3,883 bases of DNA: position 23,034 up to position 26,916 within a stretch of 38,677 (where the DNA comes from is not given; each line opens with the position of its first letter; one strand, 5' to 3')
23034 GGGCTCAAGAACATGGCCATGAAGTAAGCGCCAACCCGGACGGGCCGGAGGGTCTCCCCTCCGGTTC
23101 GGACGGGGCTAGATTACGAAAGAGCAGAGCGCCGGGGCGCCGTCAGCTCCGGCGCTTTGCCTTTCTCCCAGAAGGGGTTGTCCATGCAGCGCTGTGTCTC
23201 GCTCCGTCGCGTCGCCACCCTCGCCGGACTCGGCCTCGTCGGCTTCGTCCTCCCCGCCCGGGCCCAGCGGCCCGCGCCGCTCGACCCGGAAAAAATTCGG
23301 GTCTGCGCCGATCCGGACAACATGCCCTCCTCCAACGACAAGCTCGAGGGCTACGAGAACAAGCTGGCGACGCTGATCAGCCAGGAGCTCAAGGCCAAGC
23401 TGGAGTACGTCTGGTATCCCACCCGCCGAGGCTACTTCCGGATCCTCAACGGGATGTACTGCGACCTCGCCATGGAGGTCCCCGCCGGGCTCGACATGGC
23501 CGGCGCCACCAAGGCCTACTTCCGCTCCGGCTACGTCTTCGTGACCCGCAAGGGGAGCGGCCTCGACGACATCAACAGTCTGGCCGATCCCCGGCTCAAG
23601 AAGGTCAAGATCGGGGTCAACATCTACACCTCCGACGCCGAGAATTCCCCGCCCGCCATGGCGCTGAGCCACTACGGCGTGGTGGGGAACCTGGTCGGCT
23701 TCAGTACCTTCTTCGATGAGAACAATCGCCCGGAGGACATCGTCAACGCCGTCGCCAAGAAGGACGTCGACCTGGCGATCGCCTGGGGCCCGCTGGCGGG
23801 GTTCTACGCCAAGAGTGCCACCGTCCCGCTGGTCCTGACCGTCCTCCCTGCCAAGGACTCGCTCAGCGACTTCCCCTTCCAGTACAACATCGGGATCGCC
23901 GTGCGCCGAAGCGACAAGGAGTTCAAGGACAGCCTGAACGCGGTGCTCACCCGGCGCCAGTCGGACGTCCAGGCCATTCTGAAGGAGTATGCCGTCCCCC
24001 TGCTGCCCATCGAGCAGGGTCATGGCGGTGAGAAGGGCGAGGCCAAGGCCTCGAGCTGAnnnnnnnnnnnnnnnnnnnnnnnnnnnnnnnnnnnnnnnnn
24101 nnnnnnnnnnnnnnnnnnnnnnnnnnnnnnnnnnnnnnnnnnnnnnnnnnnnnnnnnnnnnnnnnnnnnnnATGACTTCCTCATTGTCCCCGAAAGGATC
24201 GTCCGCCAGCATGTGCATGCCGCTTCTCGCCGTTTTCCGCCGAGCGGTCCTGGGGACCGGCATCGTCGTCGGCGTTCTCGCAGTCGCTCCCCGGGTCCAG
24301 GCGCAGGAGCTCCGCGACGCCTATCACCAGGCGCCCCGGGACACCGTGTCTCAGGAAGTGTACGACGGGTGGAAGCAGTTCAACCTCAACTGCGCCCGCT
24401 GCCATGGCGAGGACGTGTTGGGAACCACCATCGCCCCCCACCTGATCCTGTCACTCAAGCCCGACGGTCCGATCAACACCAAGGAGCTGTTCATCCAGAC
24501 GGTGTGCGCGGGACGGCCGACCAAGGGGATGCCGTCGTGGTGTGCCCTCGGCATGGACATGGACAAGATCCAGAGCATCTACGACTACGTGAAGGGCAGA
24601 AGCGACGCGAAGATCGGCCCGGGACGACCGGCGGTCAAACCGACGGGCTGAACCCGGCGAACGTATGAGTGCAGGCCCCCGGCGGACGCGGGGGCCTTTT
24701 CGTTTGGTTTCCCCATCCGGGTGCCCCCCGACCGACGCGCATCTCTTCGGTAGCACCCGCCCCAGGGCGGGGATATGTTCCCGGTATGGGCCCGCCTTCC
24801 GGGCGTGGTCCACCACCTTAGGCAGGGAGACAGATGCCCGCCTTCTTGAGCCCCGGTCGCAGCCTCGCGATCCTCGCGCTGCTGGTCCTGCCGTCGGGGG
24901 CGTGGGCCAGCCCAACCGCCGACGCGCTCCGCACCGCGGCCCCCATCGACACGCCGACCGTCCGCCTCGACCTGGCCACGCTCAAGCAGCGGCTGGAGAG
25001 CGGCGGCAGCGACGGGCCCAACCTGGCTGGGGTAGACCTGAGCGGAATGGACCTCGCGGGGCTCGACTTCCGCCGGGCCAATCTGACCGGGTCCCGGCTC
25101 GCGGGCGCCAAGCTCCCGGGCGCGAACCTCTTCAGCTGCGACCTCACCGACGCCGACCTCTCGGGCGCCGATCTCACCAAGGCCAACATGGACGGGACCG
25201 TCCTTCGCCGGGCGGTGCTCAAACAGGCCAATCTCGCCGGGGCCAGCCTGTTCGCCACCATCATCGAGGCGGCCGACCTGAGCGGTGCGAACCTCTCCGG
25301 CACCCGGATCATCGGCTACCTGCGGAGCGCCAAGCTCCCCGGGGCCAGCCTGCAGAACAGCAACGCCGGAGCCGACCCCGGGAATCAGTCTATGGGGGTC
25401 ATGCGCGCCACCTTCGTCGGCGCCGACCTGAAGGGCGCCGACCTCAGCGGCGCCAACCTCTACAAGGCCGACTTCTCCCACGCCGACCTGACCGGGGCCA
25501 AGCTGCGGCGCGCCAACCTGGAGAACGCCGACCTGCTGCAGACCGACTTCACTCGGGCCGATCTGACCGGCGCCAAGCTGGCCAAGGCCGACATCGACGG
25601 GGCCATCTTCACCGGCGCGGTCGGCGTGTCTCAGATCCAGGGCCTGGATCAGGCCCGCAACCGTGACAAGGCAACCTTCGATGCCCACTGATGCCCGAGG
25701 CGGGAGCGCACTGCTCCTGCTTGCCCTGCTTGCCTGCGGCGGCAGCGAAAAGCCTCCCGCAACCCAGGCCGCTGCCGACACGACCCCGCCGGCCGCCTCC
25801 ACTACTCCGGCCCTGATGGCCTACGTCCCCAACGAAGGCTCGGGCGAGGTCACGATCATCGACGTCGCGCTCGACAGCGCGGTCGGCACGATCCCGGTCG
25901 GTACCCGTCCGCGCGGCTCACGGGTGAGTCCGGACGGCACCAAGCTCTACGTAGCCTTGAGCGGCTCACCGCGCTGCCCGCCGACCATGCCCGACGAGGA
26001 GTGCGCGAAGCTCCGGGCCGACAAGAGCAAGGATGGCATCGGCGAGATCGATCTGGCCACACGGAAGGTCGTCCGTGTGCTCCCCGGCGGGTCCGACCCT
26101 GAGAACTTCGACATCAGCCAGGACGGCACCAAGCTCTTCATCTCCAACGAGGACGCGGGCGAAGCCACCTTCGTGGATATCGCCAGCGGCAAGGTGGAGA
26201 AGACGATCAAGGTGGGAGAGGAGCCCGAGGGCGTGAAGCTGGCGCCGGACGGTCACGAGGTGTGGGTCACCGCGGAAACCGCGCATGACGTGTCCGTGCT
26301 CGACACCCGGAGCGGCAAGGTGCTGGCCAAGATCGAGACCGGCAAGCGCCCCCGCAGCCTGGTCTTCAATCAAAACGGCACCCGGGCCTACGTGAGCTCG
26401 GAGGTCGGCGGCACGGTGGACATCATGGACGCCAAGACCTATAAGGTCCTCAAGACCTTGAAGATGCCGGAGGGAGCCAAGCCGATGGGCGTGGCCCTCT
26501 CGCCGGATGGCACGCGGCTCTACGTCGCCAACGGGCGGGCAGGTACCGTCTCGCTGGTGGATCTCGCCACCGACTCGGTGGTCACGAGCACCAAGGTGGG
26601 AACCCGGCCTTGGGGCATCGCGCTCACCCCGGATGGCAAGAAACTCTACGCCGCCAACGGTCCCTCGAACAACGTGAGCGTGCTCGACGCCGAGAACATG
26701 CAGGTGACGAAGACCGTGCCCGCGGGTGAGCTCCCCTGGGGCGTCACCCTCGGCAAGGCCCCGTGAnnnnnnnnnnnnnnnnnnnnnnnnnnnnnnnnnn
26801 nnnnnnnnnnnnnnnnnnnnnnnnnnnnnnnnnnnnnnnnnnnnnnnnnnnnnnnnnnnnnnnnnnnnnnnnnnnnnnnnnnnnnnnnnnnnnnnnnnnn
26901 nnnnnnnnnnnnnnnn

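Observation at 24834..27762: Four-gene secreted accessory module downstream of xoxFJG: a candidate undescribed periplasmic XoxF-associated system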

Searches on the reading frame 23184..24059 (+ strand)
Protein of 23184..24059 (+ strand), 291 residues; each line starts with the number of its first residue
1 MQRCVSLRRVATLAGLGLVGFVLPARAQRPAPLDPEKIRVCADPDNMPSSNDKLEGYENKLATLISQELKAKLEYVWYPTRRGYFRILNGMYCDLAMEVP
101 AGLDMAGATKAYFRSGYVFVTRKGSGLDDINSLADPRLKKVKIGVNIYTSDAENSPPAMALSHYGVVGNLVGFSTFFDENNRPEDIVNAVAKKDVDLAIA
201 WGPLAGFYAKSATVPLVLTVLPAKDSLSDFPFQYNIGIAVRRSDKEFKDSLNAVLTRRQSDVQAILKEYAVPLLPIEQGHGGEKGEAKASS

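Call 10: search_protein_families(library=pfam, proteins=[window:23184-24059:+], max_evalue=0.1)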
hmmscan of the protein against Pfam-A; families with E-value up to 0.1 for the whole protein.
window:23184-24059:+ (291 aa): 1 family
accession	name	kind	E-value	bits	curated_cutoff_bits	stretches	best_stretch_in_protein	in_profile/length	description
PF00497.25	SBP_bac_3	-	4.4e-06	26.9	26.4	1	38-269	1-129/132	Bacterial extracellular solute-binding proteins, family 3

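Call 11: search_protein_families(library=ncbifam, proteins=[window:23184-24059:+], max_evalue=0.1)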
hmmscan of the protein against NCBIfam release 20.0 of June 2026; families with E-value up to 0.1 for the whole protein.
window:23184-24059:+ (291 aa): 3 families
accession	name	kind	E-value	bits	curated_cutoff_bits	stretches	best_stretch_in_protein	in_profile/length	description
TIGR03871.1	ABC_peri_MoxJ_2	subfamily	1.8e-76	256.8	212.15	1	38-274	2-232/232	quinoprotein dehydrogenase-associated putative ABC transporter substrate-binding protein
TIGR03870.1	ABC_MoxJ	equivalog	2.5e-33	115.6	258.1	1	38-274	2-246/246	methanol oxidation system protein MoxJ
TIGR01096.1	3A0103s03R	subfamily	0.027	14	256.35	0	226-257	203-235/250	lysine/arginine/ornithine ABC transporter substrate-binding protein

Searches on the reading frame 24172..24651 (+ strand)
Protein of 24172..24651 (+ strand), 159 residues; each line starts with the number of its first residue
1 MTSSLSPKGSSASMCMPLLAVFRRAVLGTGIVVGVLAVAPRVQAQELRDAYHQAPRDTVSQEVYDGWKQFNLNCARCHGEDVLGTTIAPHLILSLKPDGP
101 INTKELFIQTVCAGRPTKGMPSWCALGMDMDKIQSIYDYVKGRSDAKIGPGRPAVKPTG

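Call 10: search_protein_families(library=pfam, proteins=[window:24213-24651:+], max_evalue=0.1)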
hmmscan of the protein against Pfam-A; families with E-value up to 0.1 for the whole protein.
window:24213-24651:+ (146 aa): 0 families

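Call 11: search_protein_families(library=ncbifam, proteins=[window:24213-24651:+], max_evalue=0.1)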
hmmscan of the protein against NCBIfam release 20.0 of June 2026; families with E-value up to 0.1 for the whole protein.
window:24213-24651:+ (146 aa): 0 families

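Call 86: search_protein_families(library=ncbifam, proteins=[window:24172-24651:+], max_evalue=0.01)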
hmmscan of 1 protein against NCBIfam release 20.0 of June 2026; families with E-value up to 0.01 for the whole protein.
window:24172-24651:+ (159 aa): 7 families
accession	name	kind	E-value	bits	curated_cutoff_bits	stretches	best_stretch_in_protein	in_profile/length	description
TIGR03874.1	4cys_cytochr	equivalog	2.6e-08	33.7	161.75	1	48-156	18-128/143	c-type cytochrome, methanol metabolism-related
TIGR04494.1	c550_PedF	equivalog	2.7e-06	27.3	122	1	60-120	48-108/133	cytochrome c-550 PedF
NF011054.0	PRK14486.1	equivalog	5.5e-06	26.1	447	1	49-143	201-290/294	putative bifunctional cbb3-type cytochrome c oxidase subunit II/cytochrome c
NF050122.1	bc1_QcrC_actin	exception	1.6e-05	24.4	200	1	45-92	23-70/253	cytochrome bc1 complex diheme cytochrome c subunit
TIGR00782.1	ccoP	equivalog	7.1e-05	22.3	179.95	1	60-145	200-283/285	cytochrome-c oxidase, cbb3-type subunit III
NF045773.1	cytochro_C550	exception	0.00028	20.8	125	1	18-91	6-76/118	cytochrome c550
NF045774.1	cytochro_C551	exception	0.0042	17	118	1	56-91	32-66/110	cytochrome c551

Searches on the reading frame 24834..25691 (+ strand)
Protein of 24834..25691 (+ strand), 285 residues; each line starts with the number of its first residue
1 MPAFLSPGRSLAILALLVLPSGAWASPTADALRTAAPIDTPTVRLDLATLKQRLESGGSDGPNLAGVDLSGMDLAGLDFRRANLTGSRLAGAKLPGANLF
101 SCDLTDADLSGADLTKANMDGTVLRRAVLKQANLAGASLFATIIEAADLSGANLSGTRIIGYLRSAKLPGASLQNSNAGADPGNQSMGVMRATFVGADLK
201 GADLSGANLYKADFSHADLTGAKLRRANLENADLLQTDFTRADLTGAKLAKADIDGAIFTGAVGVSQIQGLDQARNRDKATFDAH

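Call 10: search_protein_families(library=pfam, proteins=[window:24834-25691:+], max_evalue=0.1)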
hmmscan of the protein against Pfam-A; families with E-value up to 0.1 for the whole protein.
window:24834-25691:+ (285 aa): 4 families
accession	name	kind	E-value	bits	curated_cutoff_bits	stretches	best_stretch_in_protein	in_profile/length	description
PF00805.28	Pentapeptide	-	1.7e-50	168.5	20.2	5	222-261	1-40/40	Pentapeptide repeats (8 copies)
PF13599.13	Pentapeptide_4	-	7.4e-17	61.6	38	2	191-255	5-69/78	Pentapeptide repeat region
PF13576.12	Pentapeptide_3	-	2.2e-16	60.2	27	3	194-233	1-43/48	Pentapeptide repeats (9 copies)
PF25296.1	Decapeptide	-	0.0046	17.2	45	1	197-251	15-69/74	Decapeptide repeat region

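Call 11: search_protein_families(library=ncbifam, proteins=[window:24834-25691:+], max_evalue=0.1)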
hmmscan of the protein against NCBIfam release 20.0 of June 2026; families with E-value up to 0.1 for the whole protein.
window:24834-25691:+ (285 aa): 18 families
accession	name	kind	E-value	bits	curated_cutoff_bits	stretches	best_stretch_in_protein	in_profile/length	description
NF052603.1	penta_Alr5209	equivalog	6.9e-30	103.5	125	3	194-255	35-96/113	Alr5209 family pentapeptide repeat protein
NF047416.1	penta_HetL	equivalog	4.3e-29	101.5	260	1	62-224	53-218/218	heterocyst differentiation pentapeptide repeat protein HetL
NF011744.0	PRK15197.1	equivalog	2.3e-27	95.9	274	2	61-177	158-271/291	SPI-2 type III secretion system effector PipB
NF011743.0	PRK15196.1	equivalog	3.8e-21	75.4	354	2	60-177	190-318/350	type III secretion system effector PipB2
NF033086.2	penta_rpt_Qnr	equivalog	9.9e-16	58.1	240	1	92-252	30-196/211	Qnr family pentapeptide repeat protein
NF000071.4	penta_rpt_QnrA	exception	6.5e-15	55.5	450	1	189-258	64-133/218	QnrA family quinolone resistance pentapeptide repeat protein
NF000420.1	penta_rpt_QnrB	exception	1.7e-14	54.4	460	2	192-251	139-198/214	QnrB family quinolone resistance pentapeptide repeat protein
NF000421.1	penta_rpt_QnrVC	exception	1e-13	51.7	460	1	68-224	53-199/218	QnrVC family quinolone resistance pentapeptide repeat protein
NF012152.0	penta_rpt_QnrC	exception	1.8e-13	51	500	1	67-251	11-201/221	QnrC family quinolone resistance pentapeptide repeat protein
NF000349.1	mfpA_AE000516.2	equivalog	5.3e-13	49.2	360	2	64-139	84-159/183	pentapeptide repeat protein MfpA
NF000056.3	penta_rpt_QnrS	exception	9.4e-13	48.3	460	2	68-213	53-193/218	QnrS family quinolone resistance pentapeptide repeat protein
NF033375.2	penta_rpt_QnrE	exception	1.7e-12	47.8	480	1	67-235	28-192/214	QnrE family quinolone resistance pentapeptide repeat protein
NF012151.0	penta_rpt_QnrAS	exception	5e-12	46.3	490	2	113-250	58-200/218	QnrAS family quinolone resistance pentapeptide repeat protein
NF038182.1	penta_rpt_SmQnr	exception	1.4e-10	41.3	460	2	70-124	143-197/215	SmQnr family pentapeptide repeat protein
NF000139.2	penta_rpt_QnrD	exception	4.6e-09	36.6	425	2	194-247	146-199/214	QnrD family quinolone resistance pentapeptide repeat protein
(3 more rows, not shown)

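Call 66: search_dna_similar(query=window:24834-25691:+, collection=plasmids, mode=protein, max_rows=25)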
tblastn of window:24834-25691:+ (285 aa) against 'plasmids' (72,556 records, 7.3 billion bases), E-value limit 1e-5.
Records with a match: 2360; places in all: 4582; records where one place covers at least 80% of the query: 75.
Best place of each record, by identity: 60-80% 1; <60% 2359.
By first word of the organism name: Klebsiella 994; Enterobacter 298; Escherichia 189; Salmonella 118; Citrobacter 72; Streptomyces 69; Pseudomonas 68; Azospirillum 41; Nostoc 34; Vibrio 34; and 124 more.
By predicted mobility (MOB-suite, as given by PLSDB): conjugative 1317; non-mobilizable 627; mobilizable 416.
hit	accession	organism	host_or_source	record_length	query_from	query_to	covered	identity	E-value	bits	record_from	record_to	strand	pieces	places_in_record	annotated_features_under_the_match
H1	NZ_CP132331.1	Bordetella bronchiseptica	swine,lungs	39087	37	259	78%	44.2%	1e-27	181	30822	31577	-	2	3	pentapeptide repeat-containing protein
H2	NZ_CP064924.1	Acaryochloris marina S15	cell culture,surface of Pikea pinnata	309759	61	282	78%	43.9%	1e-32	133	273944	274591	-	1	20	pentapeptide repeat-containing protein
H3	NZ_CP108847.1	Streptomyces sp. NBC_00846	-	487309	41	262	77%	43.9%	1e-9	121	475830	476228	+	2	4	pentapeptide repeat-containing protein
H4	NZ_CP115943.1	Ralstonia syzygii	Musa sp.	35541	43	269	80%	42.1%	5e-31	129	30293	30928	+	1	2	pentapeptide repeat-containing protein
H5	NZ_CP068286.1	Ralstonia syzygii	Musa balbisiana cultivar Kepok,banana ...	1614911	43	269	80%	42.1%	5e-31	129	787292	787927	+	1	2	record has no annotation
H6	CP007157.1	Corynebacterium falsenii DSM 44353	-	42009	24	262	84%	38.9%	2e-24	109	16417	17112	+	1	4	hypothetical protein (x2)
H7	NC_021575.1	Trichormus variabilis ATCC 29413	-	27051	27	262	83%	38.7%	3e-24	109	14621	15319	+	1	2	pentapeptide repeat-containing protein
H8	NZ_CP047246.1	Trichormus variabilis 0441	cell culture,thermal spring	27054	27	262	83%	38.7%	3e-24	109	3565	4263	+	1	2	pentapeptide repeat-containing protein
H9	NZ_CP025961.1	Rhodococcus qingshengii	cell culture,soil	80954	53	277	79%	40.3%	5e-25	171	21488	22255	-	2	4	pentapeptide repeat-containing protein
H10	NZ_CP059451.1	Azospirillum brasilense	Prokaryotes,soil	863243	1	260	91%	34.6%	1e-15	84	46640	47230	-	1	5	pentapeptide repeat-containing protein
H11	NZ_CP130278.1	Lactococcus lactis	Single cell,Dairy fermentation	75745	20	262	85%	37.0%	1e-9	126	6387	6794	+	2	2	pentapeptide repeat-containing protein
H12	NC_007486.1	Rhodococcus erythropolis PR4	seawater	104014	63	275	75%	41.8%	4e-20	153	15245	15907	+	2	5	pentapeptide repeat-containing protein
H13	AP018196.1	Scytonema sp. HK-05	-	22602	54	283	81%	38.6%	4e-25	111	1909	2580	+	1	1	pentapeptide repeat-containing protein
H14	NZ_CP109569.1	Nocardia sp. NBC_01377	-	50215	62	282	78%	40.0%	6e-24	108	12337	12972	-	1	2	pentapeptide repeat-containing protein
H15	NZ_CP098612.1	Phormidium yuhuli AB48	Cell culture,Photobioreactor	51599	40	252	75%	41.3%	1e-24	110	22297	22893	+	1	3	pentapeptide repeat-containing protein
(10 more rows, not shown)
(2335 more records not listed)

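Call 68: get_annotated_region(hit=H10, flank=7000)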
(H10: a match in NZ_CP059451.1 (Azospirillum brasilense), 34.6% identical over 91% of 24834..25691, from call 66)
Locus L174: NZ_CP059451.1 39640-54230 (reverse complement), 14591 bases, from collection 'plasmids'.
description: Azospirillum brasilense strain 2020WEIHUA_K plasmid unnamed2, complete sequence
organism: Azospirillum brasilense (NCBI taxid 192)
taxonomy: Bacteria; Pseudomonadota; Alphaproteobacteria; Rhodospirillales; Azospirillaceae; Azospirillum; Azospirillum brasilense
host: -; source: Prokaryotes,soil; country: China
typing (MOB-suite, as given by PLSDB): mobilizable; relaxase MOBP
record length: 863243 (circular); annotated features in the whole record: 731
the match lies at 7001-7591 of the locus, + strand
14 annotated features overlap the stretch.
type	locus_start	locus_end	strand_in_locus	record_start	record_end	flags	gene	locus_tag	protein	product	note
CDS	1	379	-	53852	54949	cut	-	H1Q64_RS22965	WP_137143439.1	ABC transporter ATP-binding protein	-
CDS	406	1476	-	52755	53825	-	-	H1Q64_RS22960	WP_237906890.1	ABC transporter substrate-binding protein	-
CDS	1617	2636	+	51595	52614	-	-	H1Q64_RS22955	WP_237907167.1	GlxA family transcriptional regulator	-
CDS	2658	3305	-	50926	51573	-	-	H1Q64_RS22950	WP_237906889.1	response regulator transcription factor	GO:0000160 - phosphorelay signal transduction system [Evidence IEA]; GO:0006355 - regulation of DNA-templated ...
CDS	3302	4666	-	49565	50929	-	-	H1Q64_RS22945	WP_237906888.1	ATP-binding protein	-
CDS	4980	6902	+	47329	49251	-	-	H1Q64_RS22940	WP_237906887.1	methanol/ethanol family PQQ-dependent dehydrogenase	-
CDS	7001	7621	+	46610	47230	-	-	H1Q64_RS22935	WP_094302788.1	pentapeptide repeat-containing protein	-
CDS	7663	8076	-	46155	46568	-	-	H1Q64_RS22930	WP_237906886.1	helix-turn-helix domain-containing protein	-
CDS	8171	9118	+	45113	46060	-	-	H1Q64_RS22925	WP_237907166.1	aromatic alcohol reductase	-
CDS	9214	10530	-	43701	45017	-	-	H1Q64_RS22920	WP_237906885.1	aminotransferase class III-fold pyridoxal phosphate-dependent enzyme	-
CDS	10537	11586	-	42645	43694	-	-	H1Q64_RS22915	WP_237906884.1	phosphotransferase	-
CDS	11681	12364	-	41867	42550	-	-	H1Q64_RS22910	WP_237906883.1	GntR family transcriptional regulator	-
CDS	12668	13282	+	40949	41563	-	-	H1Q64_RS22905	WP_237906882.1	glutathione S-transferase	-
CDS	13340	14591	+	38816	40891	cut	-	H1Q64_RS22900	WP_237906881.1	pyridoxamine 5'-phosphate oxidase family protein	-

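Call 92: search_protein_families(library=padloc, proteins=[window:24834-25691:+], max_evalue=0.01)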
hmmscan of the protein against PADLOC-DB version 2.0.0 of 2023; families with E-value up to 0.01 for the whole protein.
window:24834-25691:+ (285 aa): 0 families

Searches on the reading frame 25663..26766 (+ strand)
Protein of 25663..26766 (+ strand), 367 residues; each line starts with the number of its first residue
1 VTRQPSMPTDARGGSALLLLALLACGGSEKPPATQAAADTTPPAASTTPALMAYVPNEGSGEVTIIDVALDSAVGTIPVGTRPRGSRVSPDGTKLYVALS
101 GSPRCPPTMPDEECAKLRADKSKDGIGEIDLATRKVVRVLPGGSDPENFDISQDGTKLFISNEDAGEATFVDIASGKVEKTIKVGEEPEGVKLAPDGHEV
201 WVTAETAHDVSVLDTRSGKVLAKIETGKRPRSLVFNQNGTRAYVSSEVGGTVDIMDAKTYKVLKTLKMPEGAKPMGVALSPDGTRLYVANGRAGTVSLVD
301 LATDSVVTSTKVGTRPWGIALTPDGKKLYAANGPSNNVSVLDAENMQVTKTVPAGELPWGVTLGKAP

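Call 10: search_protein_families(library=pfam, proteins=[window:25663-26766:+], max_evalue=0.1)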
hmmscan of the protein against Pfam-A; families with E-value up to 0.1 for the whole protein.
window:25663-26766:+ (367 aa): 30 families (the best 25 are shown)
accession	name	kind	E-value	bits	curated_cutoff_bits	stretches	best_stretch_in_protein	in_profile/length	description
PF21783.3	YNCE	-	4.5e-21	76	27.1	3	119-191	259-331/339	YNCE-like beta-propeller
PF25174.1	Beta-prop_THOC3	-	1.9e-18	66.9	305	2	232-354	51-169/272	THOC3 beta-propeller domain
PF10282.15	Lactonase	-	5.6e-18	65.7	21.7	2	194-351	151-330/344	Lactonase, 7-bladed beta-propeller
PF02239.22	Cytochrom_D1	-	1.8e-15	56.8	25.5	2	249-357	14-120/368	Cytochrome D1 heme domain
PF25175.1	Beta-prop_WDR5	-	1.3e-11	44.8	250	3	156-302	64-209/296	WDR5 beta-propeller domain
PF08450.18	SGL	-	9.9e-10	38.9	26.3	1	146-246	136-244/246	SMP-30/Gluconolactonase/LRE-like region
PF23414.1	Beta-prop_EML_2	-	9.8e-09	35.4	90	2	194-289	7-99/266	Echinoderm microtubule-associated protein second beta-propeller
PF24814.1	WD40_Prp19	-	6.3e-08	32.4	320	1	157-329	104-276/281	Prp19 WD40 domain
PF07676.18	PD40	-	4.2e-06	27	20.9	0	276-287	13-24/38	WD40-like Beta Propeller Repeat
PF05096.18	Glu_cyclase_2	-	1.6e-05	24.9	22.3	1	242-352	51-158/249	Glutamine cyclotransferase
PF16819.11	DUF5074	-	1.6e-05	24.5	27.2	1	246-353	68-180/353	Domain of unknown function (DUF5074)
PF22494.2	choice_anch_I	-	2.3e-05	23.9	32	1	177-240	179-242/489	Choice-of-anchor I domain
PF24796.1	WDR55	-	2.9e-05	23.7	200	1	150-259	60-168/296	WDR55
PF24684.1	Vgb_lyase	-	4.1e-05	23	50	1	185-364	12-189/290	Virginiamycin B lyase family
PF06433.17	Me-amine-dh_H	-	4.4e-05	23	21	0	211-307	20-131/343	Methylamine dehydrogenase heavy chain (MADH)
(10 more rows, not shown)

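Call 11: search_protein_families(library=ncbifam, proteins=[window:25663-26766:+], max_evalue=0.1)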
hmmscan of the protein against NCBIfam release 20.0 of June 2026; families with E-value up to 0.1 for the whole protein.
window:25663-26766:+ (367 aa): 17 families
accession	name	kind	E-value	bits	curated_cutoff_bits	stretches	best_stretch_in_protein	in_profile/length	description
TIGR03866.1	PQQ_ABC_repeats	subfamily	1.1e-74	251.3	287.3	1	45-363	5-308/310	PQQ-dependent catabolism-associated beta-propeller protein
TIGR02276.1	beta_rpt_yvtn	repeat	7.4e-63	208.3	27.85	6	323-362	1-40/42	beta-propeller repeat protein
NF052340.1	hydrazine_beta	equivalog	5e-43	147.6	560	4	273-365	34-126/372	hydrazine synthase subunit beta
NF052342.1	hydrazine_BC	exception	1.1e-35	123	1250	4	272-365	39-132/690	hydrazine synthase subunit beta-gamma fusion subunit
NF052280.1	7_blade_YncE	equivalog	1.3e-30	106.4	400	2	148-289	175-316/338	7-bladed beta-propeller protein YncE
NF052460.1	L-NosZ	equivalog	5.6e-28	97.7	700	2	119-270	60-216/480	clade III lactonase-type nitrous-oxide reductase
NF048007.1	MmpL3Stblzr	equivalog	1e-19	71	600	3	121-290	164-326/366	MmpL3/TtfA transport complex stabilizer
NF038117.1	choice_anch_I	subfamily_domain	9.8e-16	57.7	300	3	293-335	74-116/458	choice-of-anchor I family protein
TIGR03907.1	QH_beta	equivalog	1.4e-14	54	223.2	1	251-336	12-103/338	quinohemoprotein amine dehydrogenase subunit beta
NF008258.1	PRK11028.1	equivalog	1.4e-07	31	370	1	145-345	82-306/330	6-phosphogluconolactonase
NF038015.2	AztD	exception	1.5e-05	23.9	400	0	166-234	276-352/356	zinc metallochaperone AztD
TIGR04244.1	nitrous_NosZ_RR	equivalog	3.8e-05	22.4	625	0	177-224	306-351/627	TAT-dependent nitrous-oxide reductase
NF050136.1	PGL_lacton_Staph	exception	4.2e-05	22.7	500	1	222-297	183-265/341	6-phosphogluconolactonase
TIGR02658.1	TTQ_MADH_Hv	equivalog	0.00051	19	454.45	0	193-264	270-342/358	methylamine dehydrogenase (amicyanin) large subunit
NF041516.1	PA2928_fam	subfamily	0.0015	17.9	70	0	170-225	73-128/376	PA2928 family protein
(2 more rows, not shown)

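Call 92: search_protein_families(library=padloc, proteins=[window:25681-26766:+], max_evalue=0.01)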
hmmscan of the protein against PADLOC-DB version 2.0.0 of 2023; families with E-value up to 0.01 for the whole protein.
window:25681-26766:+ (361 aa): 1 family
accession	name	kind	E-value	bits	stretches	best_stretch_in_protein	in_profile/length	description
PDLC04490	PDC-M17A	-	0.00061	16.6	1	227-294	253-318/591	-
